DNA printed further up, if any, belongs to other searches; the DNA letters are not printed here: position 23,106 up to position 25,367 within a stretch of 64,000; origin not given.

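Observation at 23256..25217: Sensor kinase with a periplasmic CxxCH heme-attachment motif (probable redox/heme sensor) next to the pilus locus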

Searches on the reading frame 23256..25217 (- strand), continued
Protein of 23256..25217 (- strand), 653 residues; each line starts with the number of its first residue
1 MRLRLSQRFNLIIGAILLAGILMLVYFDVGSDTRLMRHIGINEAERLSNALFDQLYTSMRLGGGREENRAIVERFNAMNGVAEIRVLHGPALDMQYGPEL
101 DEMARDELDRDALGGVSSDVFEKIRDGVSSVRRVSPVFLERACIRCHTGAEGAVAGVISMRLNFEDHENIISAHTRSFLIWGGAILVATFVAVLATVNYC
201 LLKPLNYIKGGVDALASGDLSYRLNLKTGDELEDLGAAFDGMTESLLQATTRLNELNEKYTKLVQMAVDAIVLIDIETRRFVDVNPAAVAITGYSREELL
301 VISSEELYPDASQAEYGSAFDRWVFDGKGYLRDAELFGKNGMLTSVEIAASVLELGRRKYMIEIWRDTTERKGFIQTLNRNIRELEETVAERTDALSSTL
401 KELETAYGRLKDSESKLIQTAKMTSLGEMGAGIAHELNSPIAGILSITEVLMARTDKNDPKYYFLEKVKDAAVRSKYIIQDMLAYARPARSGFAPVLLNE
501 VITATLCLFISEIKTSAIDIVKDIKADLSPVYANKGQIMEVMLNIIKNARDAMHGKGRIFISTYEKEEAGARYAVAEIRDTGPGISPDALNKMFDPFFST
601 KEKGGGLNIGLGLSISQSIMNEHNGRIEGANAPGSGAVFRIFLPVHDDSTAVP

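Call 10: find_homologous_proteins(query=window:23256-25217:-, max_evalue=1e-30)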
Query window:23256-25217:- (653 aa): 186 proteins with E <= 1e-30 among 8000 candidates; the best 120 are listed.
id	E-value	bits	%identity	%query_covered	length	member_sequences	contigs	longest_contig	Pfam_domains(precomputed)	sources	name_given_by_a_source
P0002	0.0e+0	1435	100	100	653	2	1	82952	PF00672.31,PF13426.14,PF13188.14,PF02518.32,PF00512.32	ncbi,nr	ncbi:MAG: PAS domain S-box protein [Deltaproteobacteria bacterium]|nr:PAS domain S-box protein [Delt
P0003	0.0e+0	1232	86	100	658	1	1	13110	PF00672.31,PF13426.14,PF02518.32,PF00512.32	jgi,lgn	-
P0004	0.0e+0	1022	72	99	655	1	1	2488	PF00672.31,PF13426.14,PF13188.14,PF02518.32,PF00512.32,PF00989.32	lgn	-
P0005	1.3e-280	950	66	100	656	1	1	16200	PF00672.31,PF13426.14,PF08448.17,PF02518.32,PF00512.32,PF00989.32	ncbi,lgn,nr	ncbi:MAG: PAS domain S-box protein [Deltaproteobacteria bacterium]|nr:PAS domain S-box protein [Delt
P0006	6.3e-247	839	60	99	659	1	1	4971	PF00672.31,PF13426.14,PF13188.14,PF02518.32,PF21563.4,PF00512.32,PF00989.32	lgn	-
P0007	2.9e-246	837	60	99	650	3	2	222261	PF00672.31,PF08447.19,PF13426.14,PF13188.14,PF02518.32,PF00512.32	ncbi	-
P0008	1.2e-242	825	58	99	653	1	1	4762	PF00672.31,PF13426.14,PF13188.14,PF02518.32,PF00512.32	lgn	-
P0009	4.9e-242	823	58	99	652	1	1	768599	PF00672.31,PF08447.19,PF13426.14,PF02518.32,PF00512.32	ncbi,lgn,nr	ncbi:MAG: PAS domain S-box protein [Deltaproteobacteria bacterium]|nr:PAS domain S-box protein [Delt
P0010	6.1e-240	816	58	100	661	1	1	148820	PF00672.31,PF13426.14,PF13188.14,PF08448.17,PF02518.32,PF00512.32,PF00989.32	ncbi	-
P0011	4.3e-239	813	58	99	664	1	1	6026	PF00672.31,PF08447.19,PF13426.14,PF13188.14,PF08448.17,PF02518.32,PF00512.32,PF00989.32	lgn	-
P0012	9.1e-239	812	58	99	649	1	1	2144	PF00672.31,PF13426.14,PF02518.32,PF00512.32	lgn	-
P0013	5.8e-238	810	56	99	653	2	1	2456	PF00672.31,PF08447.19,PF13426.14,PF13188.14,PF02518.32,PF00512.32,PF00989.32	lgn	-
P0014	9.2e-237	806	57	99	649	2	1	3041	PF00672.31,PF13426.14,PF02518.32,PF00512.32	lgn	-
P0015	9.2e-237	806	57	100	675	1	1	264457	PF00672.31,PF08447.19,PF13426.14,PF13188.14,PF02518.32,PF00512.32,PF00989.32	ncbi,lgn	-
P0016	1.4e-236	805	57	100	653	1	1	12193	PF00672.31,PF13426.14,PF02518.32,PF00512.32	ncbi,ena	ncbi:MAG: ATP-binding protein [Deltaproteobacteria bacterium]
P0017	2.6e-236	804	57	99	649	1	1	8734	PF00672.31,PF08447.19,PF13426.14,PF13188.14,PF02518.32,PF00512.32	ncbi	-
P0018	4.6e-236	803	57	99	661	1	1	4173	PF00672.31,PF08447.19,PF13426.14,PF13188.14,PF02518.32,PF00512.32,PF00989.32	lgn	-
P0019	6.6e-236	803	57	99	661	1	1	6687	PF00672.31,PF13426.14,PF13188.14,PF08448.17,PF02518.32,PF00512.32,PF00989.32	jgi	jgi:PAS domain S-box-containing protein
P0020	1.4e-235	802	57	99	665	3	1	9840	PF00672.31,PF08447.19,PF13426.14,PF13188.14,PF08448.17,PF02518.32,PF00512.32,PF00989.32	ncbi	-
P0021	5.9e-235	800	57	99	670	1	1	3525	PF00672.31,PF08447.19,PF13426.14,PF13188.14,PF08448.17,PF02518.32,PF00512.32,PF00989.32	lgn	-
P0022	8.2e-234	796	58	99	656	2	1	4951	PF00672.31,PF08447.19,PF13426.14,PF02518.32,PF00512.32,PF00989.32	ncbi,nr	ncbi:MAG: PAS domain S-box protein [Deltaproteobacteria bacterium]|nr:PAS domain S-box protein [Delt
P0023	5.1e-233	793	57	99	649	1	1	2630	PF00672.31,PF13426.14,PF13188.14,PF02518.32,PF00512.32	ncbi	-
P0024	1.3e-232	792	57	99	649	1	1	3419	PF00672.31,PF13426.14,PF02518.32,PF00512.32,PF00989.32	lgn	-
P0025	1.9e-232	791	57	100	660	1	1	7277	PF00672.31,PF08447.19,PF13426.14,PF13188.14,PF08448.17,PF02518.32,PF00512.32,PF00989.32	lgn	-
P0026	3.1e-232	791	57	99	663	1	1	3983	PF00672.31,PF08447.19,PF13426.14,PF08448.17,PF02518.32,PF00512.32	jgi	-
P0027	4.6e-232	790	57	99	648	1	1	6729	PF00672.31,PF08447.19,PF13426.14,PF02518.32,PF00512.32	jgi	jgi:two-component system, NtrC family, sensor kinase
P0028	4.6e-232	790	57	99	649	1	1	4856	PF00672.31,PF13426.14,PF02518.32,PF00512.32,PF00989.32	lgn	-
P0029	5.5e-232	790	57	99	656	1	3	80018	PF00672.31,PF13426.14,PF02518.32,PF00512.32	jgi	-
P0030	1.0e-231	789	58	96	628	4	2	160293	PF00672.31,PF08447.19,PF13426.14,PF02518.32,PF00512.32,PF00989.32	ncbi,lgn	-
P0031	3.8e-231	787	56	99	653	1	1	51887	PF00672.31,PF13426.14,PF13188.14,PF02518.32,PF00512.32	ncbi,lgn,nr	ncbi:MAG: PAS domain S-box protein [Deltaproteobacteria bacterium]|nr:PAS domain S-box protein [Delt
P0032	6.5e-231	786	57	99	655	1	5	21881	PF00672.31,PF13426.14,PF02518.32,PF00512.32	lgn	-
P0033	9.0e-231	786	57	99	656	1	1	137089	PF00672.31,PF13426.14,PF13188.14,PF08448.17,PF02518.32,PF00512.32,PF00989.32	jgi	-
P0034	1.2e-229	782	56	99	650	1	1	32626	PF00672.31,PF13426.14,PF08448.17,PF02518.32,PF00512.32,PF00989.32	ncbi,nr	ncbi:MAG: PAS domain S-box protein [Deltaproteobacteria bacterium]|nr:PAS domain S-box protein [Delt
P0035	2.6e-229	781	58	99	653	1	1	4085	PF00672.31,PF13426.14,PF13188.14,PF02518.32,PF00512.32,PF00989.32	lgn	-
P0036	3.0e-229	781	57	99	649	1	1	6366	PF00672.31,PF13426.14,PF02518.32,PF00512.32,PF00989.32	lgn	-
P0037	3.4e-229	781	56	99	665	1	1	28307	PF00672.31,PF13426.14,PF08448.17,PF02518.32,PF21563.4,PF00512.32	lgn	-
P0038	3.2e-228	777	56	99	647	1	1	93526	PF00672.31,PF08447.19,PF13426.14,PF02518.32,PF00512.32,PF00989.32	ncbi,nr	ncbi:MAG: PAS domain S-box protein [Deltaproteobacteria bacterium]|nr:PAS domain S-box protein [Delt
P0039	1.6e-227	775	56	100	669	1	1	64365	PF00672.31,PF08447.19,PF13426.14,PF13188.14,PF08448.17,PF02518.32,PF00512.32,PF00989.32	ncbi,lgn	ncbi:MAG: ATP-binding protein [Thermodesulfobacteriota bacterium]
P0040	1.7e-226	772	56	99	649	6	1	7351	PF00672.31,PF08447.19,PF13426.14,PF13188.14,PF02518.32,PF00512.32,PF00989.32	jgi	-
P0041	2.0e-226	771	56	99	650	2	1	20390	PF00672.31,PF08447.19,PF13426.14,PF13188.14,PF02518.32,PF00512.32,PF00989.32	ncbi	-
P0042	2.3e-226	771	56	99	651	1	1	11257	PF00672.31,PF08447.19,PF13426.14,PF13188.14,PF08448.17,PF02518.32,PF00512.32,PF00989.32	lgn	-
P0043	9.8e-226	769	56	99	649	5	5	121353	PF00672.31,PF08447.19,PF13426.14,PF13188.14,PF08448.17,PF02518.32,PF00512.32,PF00989.32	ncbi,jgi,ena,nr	ncbi:MAG: hypothetical protein A2054_05790 [Deltaproteobacteria bacterium GWA2_55_10]|nr:MAG: hypoth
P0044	1.1e-225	769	55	99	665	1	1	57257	PF00672.31,PF13426.14,PF08448.17,PF02518.32,PF00512.32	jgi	-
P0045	1.3e-225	769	56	99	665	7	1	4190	PF00672.31,PF13426.14,PF08448.17,PF02518.32,PF00512.32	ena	-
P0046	2.1e-225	768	56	99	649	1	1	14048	PF00672.31,PF08447.19,PF13426.14,PF13188.14,PF02518.32,PF00512.32,PF00989.32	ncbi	-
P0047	2.1e-225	768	56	99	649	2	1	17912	PF00672.31,PF13426.14,PF02518.32,PF00512.32,PF00989.32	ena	-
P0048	2.2e-225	768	58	94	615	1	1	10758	PF00672.31,PF13426.14,PF02518.32,PF00512.32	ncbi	-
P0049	2.5e-225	768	58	94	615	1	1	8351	PF00672.31,PF13426.14,PF02518.32,PF00512.32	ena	-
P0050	1.2e-224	766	58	94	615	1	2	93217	PF00672.31,PF13426.14,PF02518.32,PF00512.32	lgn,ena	-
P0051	1.8e-224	765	56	99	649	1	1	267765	PF00672.31,PF13426.14,PF02518.32,PF00512.32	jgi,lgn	jgi:PAS domain S-box-containing protein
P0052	2.2e-224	765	56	99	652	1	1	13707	PF00672.31,PF02518.32,PF00512.32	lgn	-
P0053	4.7e-224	764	56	99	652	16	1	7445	PF00672.31,PF13426.14,PF02518.32,PF00512.32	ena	-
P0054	7.2e-224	763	57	97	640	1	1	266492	PF00672.31,PF13426.14,PF02518.32,PF00512.32,PF00989.32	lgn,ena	-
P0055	9.8e-224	763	58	93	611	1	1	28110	PF00672.31,PF13426.14,PF02518.32,PF00512.32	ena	-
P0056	5.1e-223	760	54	99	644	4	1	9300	PF00672.31,PF08447.19,PF13426.14,PF13188.14,PF02518.32,PF00512.32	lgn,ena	-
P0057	2.6e-222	758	55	99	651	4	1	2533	PF00672.31,PF13426.14,PF08448.17,PF02518.32,PF00512.32,PF00989.32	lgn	-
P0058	3.0e-222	758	56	99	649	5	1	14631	PF00672.31,PF13426.14,PF02518.32,PF00512.32,PF00989.32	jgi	-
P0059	3.0e-222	758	55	99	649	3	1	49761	PF00672.31,PF13426.14,PF02518.32,PF00512.32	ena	-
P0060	7.2e-222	756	55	99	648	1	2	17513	PF00672.31,PF08447.19,PF13426.14,PF13188.14,PF02518.32,PF00512.32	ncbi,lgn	-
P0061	1.1e-221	756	54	99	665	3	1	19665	PF00672.31,PF13426.14,PF08448.17,PF02518.32,PF00512.32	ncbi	-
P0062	1.2e-221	756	56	99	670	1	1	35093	PF00672.31,PF13426.14,PF13188.14,PF02518.32,PF00512.32,PF00989.32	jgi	jgi:PAS domain S-box-containing protein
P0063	1.3e-221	756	55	100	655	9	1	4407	PF00672.31,PF08447.19,PF13426.14,PF13188.14,PF02518.32,PF00512.32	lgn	-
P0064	3.2e-221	754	54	98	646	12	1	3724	PF00672.31,PF13426.14,PF13188.14,PF02518.32,PF00512.32,PF00989.32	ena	-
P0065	4.2e-221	754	55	99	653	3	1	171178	PF00672.31,PF08447.19,PF13426.14,PF13188.14,PF08448.17,PF02518.32,PF00512.32,PF00989.32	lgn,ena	-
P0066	6.0e-221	753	55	99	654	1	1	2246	PF00672.31,PF08447.19,PF13426.14,PF13188.14,PF02518.32,PF00512.32,PF00989.32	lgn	-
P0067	1.8e-220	752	57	96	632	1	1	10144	PF00672.31,PF13426.14,PF02518.32,PF00512.32,PF00989.32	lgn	-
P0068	2.2e-220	751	55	98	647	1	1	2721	PF00672.31,PF13426.14,PF02518.32,PF00512.32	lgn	-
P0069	6.7e-220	750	54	99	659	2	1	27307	PF00672.31,PF08447.19,PF13426.14,PF13188.14,PF08448.17,PF02518.32,PF00512.32,PF00989.32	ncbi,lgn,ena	-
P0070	4.6e-219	747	54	99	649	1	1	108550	PF00672.31,PF13426.14,PF02518.32,PF00512.32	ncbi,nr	ncbi:MAG: HAMP domain-containing protein [Deltaproteobacteria bacterium]|nr:HAMP domain-containing p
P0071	1.0e-218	746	54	99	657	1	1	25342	PF00672.31,PF08447.19,PF13426.14,PF13188.14,PF08448.17,PF02518.32,PF00512.32,PF00989.32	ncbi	-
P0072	1.4e-218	746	55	96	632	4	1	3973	PF00672.31,PF13426.14,PF02518.32,PF00512.32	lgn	-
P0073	3.4e-218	744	54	99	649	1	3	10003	PF00672.31,PF08447.19,PF13426.14,PF13188.14,PF08448.17,PF02518.32,PF00512.32,PF00989.32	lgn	-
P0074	2.2e-217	742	54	99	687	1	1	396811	PF00672.31,PF13426.14,PF02518.32,PF21563.4,PF00512.32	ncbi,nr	ncbi:MAG: PAS domain S-box protein [Deltaproteobacteria bacterium]|nr:PAS domain S-box protein [Delt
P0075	4.8e-217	740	54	100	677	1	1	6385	PF00672.31,PF13426.14,PF02518.32,PF00512.32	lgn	-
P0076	6.5e-217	740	54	99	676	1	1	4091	PF00672.31,PF08447.19,PF13426.14,PF13188.14,PF08448.17,PF02518.32,PF00512.32,PF00989.32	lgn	-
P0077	1.0e-216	739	53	99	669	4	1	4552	PF00672.31,PF08447.19,PF13426.14,PF02518.32,PF00512.32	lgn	-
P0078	4.0e-215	734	53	99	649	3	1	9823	PF00672.31,PF13426.14,PF02518.32,PF00512.32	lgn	-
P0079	2.6e-214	731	53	99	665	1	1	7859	PF00672.31,PF13426.14,PF13188.14,PF02518.32,PF00512.32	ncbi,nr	ncbi:MAG: ATP-binding protein [Deltaproteobacteria bacterium]|nr:ATP-binding protein [Deltaproteobac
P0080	5.5e-214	730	54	99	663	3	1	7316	PF00672.31,PF08447.19,PF13426.14,PF13188.14,PF02518.32,PF00512.32,PF00989.32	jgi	jgi:PAS domain S-box-containing protein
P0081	5.6e-214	730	53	99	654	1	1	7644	PF00672.31,PF08447.19,PF13426.14,PF13188.14,PF02518.32,PF00512.32,PF00989.32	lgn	-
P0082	9.5e-214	730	55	96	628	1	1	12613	PF00672.31,PF13426.14,PF02518.32,PF00512.32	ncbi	-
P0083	3.4e-213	728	53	99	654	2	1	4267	PF00672.31,PF13426.14,PF13188.14,PF02518.32,PF00512.32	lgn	-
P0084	7.8e-212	723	52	99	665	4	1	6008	PF00672.31,PF13426.14,PF13188.14,PF02518.32,PF00512.32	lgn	-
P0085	1.6e-211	722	52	99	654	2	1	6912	PF00672.31,PF13426.14,PF13188.14,PF02518.32,PF00512.32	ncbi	-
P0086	3.0e-211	721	53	100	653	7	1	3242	PF00672.31,PF13426.14,PF13188.14,PF02518.32,PF00512.32,PF00989.32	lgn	-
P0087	3.1e-211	721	53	100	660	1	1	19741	PF00672.31,PF13426.14,PF13188.14,PF02518.32,PF00512.32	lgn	-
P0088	6.7e-211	720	54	99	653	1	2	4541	PF00672.31,PF13426.14,PF13188.14,PF02518.32,PF00512.32,PF00989.32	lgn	-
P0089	2.9e-210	718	53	99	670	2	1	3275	PF00672.31,PF08447.19,PF13426.14,PF08448.17,PF02518.32,PF00512.32,PF00989.32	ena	-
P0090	1.0e-209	716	52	100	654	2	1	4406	PF00672.31,PF13426.14,PF13188.14,PF08448.17,PF02518.32,PF00512.32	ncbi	-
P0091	1.0e-209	716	54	99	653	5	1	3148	PF00672.31,PF13426.14,PF13188.14,PF02518.32,PF00512.32,PF00989.32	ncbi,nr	ncbi:MAG: PAS domain S-box protein [Deltaproteobacteria bacterium]|nr:PAS domain S-box protein [Delt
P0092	1.5e-209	716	53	100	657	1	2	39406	PF00672.31,PF13426.14,PF02518.32,PF00512.32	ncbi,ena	ncbi:MAG: ATP-binding protein [Deltaproteobacteria bacterium]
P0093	3.8e-209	714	52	99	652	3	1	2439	PF00672.31,PF13426.14,PF13188.14,PF08448.17,PF02518.32,PF00512.32,PF00989.32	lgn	-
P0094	2.2e-207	709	52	99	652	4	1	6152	PF00672.31,PF13426.14,PF13188.14,PF08448.17,PF02518.32,PF00512.32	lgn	-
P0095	4.3e-207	708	52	99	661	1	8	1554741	PF00672.31,PF08447.19,PF13426.14,PF13188.14,PF08448.17,PF02518.32,PF00512.32,PF00989.32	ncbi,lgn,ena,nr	ncbi:MAG: PAS domain S-box protein [Deltaproteobacteria bacterium]|nr:PAS domain S-box protein [Delt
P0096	4.3e-207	708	51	98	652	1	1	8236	PF00672.31,PF08447.19,PF13426.14,PF08448.17,PF02518.32,PF21563.4,PF00512.32,PF00989.32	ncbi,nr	ncbi:MAG: hypothetical protein BMS9Abin23_0687 [Thermodesulfobacteriota bacterium]|nr:MAG: hypotheti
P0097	2.1e-206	705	51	99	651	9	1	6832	PF00672.31,PF13426.14,PF13188.14,PF08448.17,PF02518.32,PF00512.32,PF00989.32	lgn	-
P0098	8.0e-206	703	52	100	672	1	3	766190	PF00672.31,PF13426.14,PF13188.14,PF02518.32,PF00512.32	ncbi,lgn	-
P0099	1.8e-205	702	52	99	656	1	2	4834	PF00672.31,PF08447.19,PF13426.14,PF13188.14,PF02518.32,PF21563.4,PF00512.32,PF00989.32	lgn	-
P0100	1.3e-203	696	51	99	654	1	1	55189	PF00672.31,PF08447.19,PF13426.14,PF13188.14,PF08448.17,PF02518.32,PF00512.32,PF00989.32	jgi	-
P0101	1.7e-203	696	51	99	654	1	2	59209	PF00672.31,PF08447.19,PF13426.14,PF13188.14,PF08448.17,PF02518.32,PF00512.32,PF00989.32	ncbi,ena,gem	-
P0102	4.5e-203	694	51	99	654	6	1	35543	PF00672.31,PF08447.19,PF13426.14,PF13188.14,PF08448.17,PF02518.32,PF00512.32,PF00989.32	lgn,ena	-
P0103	1.7e-202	692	52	100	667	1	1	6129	PF00672.31,PF13426.14,PF13188.14,PF08448.17,PF02518.32,PF00512.32,PF00989.32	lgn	-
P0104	2.2e-200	685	56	87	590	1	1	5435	PF00672.31,PF08447.19,PF13426.14,PF02518.32,PF00512.32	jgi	-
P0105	2.7e-199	682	52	100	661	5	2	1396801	PF00672.31,PF13426.14,PF13188.14,PF02518.32,PF00512.32,PF00989.32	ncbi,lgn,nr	ncbi:PAS domain S-box protein [bacterium]|nr:PAS domain S-box protein [bacterium]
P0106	5.3e-199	681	49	99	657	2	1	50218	PF00672.31,PF08447.19,PF13426.14,PF13188.14,PF02518.32,PF00512.32,PF00989.32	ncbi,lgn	ncbi:MAG: ATP-binding protein [Thermodesulfobacteriota bacterium]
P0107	3.3e-196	672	51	99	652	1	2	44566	PF00672.31,PF08447.19,PF13426.14,PF13188.14,PF02518.32,PF00512.32,PF00989.32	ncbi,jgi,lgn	-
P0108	3.6e-196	672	57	85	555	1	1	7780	PF00672.31,PF13426.14,PF13188.14,PF08448.17,PF00512.32,PF00989.32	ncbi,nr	ncbi:MAG: PAS domain S-box protein, partial [Deltaproteobacteria bacterium]|nr:PAS domain S-box prot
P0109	8.1e-189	647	48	99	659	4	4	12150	PF00672.31,PF08447.19,PF13426.14,PF02518.32,PF00512.32,PF00989.32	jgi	jgi:PAS domain S-box-containing protein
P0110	1.0e-187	644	49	99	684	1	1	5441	PF00672.31,PF08447.19,PF13426.14,PF08448.17,PF02518.32,PF00512.32,PF00989.32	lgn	-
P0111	1.8e-184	633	64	51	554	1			PF02518.32,PF00512.32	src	-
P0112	4.0e-176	605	46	98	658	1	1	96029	PF00672.31,PF13426.14,PF13188.14,PF02518.32,PF00512.32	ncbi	-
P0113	1.7e-175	603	47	98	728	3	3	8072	PF00672.31,PF13426.14,PF02518.32,PF00512.32,PF00989.32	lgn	-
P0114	4.9e-174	598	46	99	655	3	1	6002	PF00672.31,PF13426.14,PF02518.32,PF21563.4,PF11845.14,PF00512.32,PF00989.32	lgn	-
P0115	5.9e-174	598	46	100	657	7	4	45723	PF00672.31,PF08447.19,PF13426.14,PF13188.14,PF02518.32,PF00512.32,PF00989.32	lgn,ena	-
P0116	2.6e-172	593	47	99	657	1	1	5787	PF00672.31,PF13426.14,PF02518.32,PF00512.32,PF00989.32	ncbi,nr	ncbi:MAG: PAS domain S-box protein [Deltaproteobacteria bacterium]|nr:PAS domain S-box protein [Delt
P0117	1.1e-171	591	50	92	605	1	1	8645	PF00672.31,PF13426.14,PF13188.14,PF08448.17,PF02518.32,PF00512.32,PF00989.32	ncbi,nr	ncbi:MAG: PAS domain S-box protein [Deltaproteobacteria bacterium]|nr:PAS domain S-box protein [Delt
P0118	2.5e-171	589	47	96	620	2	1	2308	PF00672.31,PF13426.14,PF02518.32,PF00512.32,PF00989.32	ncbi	ncbi:MAG: ATP-binding protein, partial [Thermodesulfobacteriota bacterium]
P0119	8.0e-171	588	56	75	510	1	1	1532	PF00672.31,PF08447.19,PF13426.14,PF13188.14,PF02518.32,PF00512.32,PF00989.32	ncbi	ncbi:MAG: PAS domain S-box protein, partial [Deltaproteobacteria bacterium]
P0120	4.1e-169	582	47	99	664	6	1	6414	PF00672.31,PF08447.19,PF13426.14,PF13188.14,PF02518.32,PF00512.32,PF00989.32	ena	-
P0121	5.1e-168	579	45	99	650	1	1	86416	PF00672.31,PF13426.14,PF02518.32,PF00512.32,PF00989.32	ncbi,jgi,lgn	-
